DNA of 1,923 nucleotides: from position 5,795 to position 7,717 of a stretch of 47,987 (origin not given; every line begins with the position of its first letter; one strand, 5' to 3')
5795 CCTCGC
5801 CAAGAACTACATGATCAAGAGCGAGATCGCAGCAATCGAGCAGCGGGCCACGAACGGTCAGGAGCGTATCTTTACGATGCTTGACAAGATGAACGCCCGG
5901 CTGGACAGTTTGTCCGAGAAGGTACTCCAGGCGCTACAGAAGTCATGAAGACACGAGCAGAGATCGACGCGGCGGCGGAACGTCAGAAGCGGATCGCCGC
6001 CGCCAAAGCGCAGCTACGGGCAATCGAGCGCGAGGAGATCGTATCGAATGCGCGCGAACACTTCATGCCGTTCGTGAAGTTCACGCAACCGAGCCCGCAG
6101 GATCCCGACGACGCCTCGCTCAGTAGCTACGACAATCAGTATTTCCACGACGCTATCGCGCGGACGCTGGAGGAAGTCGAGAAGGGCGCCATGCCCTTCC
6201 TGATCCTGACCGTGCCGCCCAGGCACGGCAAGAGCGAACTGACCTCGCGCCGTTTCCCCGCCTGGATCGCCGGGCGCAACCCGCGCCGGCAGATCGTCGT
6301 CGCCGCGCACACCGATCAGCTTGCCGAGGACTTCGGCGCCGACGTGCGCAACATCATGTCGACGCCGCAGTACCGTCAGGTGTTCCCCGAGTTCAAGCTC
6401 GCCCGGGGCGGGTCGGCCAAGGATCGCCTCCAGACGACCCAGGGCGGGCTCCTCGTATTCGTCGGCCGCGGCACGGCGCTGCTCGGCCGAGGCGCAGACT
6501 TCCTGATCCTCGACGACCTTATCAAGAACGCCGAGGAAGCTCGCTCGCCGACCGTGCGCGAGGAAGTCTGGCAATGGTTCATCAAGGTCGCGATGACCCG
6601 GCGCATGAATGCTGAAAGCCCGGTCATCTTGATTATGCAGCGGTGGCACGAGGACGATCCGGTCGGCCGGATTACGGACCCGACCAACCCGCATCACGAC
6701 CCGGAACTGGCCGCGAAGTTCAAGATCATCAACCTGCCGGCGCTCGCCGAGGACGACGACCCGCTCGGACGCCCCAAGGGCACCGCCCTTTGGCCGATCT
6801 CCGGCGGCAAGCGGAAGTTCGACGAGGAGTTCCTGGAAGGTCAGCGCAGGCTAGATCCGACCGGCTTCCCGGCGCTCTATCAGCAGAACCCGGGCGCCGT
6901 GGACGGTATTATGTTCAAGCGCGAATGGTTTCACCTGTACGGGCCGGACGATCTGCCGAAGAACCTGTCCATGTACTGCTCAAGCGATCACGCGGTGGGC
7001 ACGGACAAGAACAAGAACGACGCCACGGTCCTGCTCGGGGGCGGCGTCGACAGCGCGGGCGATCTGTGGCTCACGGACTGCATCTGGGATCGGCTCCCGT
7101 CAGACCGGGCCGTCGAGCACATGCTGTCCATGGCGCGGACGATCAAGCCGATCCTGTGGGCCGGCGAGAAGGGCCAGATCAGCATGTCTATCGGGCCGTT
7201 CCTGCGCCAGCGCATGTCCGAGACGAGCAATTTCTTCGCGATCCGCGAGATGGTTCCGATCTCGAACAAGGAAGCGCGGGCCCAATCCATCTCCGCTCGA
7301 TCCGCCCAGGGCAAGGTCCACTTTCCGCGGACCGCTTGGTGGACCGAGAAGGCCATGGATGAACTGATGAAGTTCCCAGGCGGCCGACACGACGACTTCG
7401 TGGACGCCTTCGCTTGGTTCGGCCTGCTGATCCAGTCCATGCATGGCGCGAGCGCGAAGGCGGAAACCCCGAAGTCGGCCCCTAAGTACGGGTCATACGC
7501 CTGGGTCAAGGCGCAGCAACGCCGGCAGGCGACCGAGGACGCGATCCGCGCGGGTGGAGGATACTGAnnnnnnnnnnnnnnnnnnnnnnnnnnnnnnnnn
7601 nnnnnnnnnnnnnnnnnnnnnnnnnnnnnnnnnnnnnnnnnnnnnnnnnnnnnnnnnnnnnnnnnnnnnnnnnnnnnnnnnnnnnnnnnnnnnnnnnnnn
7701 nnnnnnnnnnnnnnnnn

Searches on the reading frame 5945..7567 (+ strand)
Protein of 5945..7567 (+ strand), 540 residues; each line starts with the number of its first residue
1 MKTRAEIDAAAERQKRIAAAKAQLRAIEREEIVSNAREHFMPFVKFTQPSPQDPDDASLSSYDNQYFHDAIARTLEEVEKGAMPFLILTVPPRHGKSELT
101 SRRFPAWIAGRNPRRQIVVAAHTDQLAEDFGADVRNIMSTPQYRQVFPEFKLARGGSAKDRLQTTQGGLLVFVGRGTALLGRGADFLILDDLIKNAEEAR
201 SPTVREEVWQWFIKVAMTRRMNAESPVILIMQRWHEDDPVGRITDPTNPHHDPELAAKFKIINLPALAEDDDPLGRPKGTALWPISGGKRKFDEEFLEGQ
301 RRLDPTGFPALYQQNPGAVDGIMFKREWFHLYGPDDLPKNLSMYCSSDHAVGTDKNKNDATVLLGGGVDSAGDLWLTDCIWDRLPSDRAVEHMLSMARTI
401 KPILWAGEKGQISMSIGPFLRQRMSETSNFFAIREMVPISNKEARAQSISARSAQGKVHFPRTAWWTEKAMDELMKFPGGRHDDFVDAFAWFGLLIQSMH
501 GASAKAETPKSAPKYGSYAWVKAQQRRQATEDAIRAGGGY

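Call 83: search_protein_families(library=phrogs, proteins=[window:5945-7567:+], max_evalue=0.0001)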
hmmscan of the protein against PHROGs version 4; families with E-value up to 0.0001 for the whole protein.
window:5945-7567:+ (540 aa): 6 families
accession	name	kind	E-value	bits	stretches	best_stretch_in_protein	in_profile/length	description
phrog_38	-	head and packaging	2e-96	325.4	1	7-523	241-726/760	terminase large subunit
phrog_4758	-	head and packaging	4e-53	181.3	1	23-271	3-240/243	terminase large subunit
phrog_30251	-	head and packaging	1.7e-23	83.8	1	81-272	53-245/799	terminase large subunit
phrog_5573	-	head and packaging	7.2e-22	79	1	251-490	4-228/250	terminase large subunit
phrog_979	-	head and packaging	1.1e-09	38.6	1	323-491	415-594/642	terminase large subunit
phrog_12171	-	head and packaging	2.2e-06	28.7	1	440-489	40-88/110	terminase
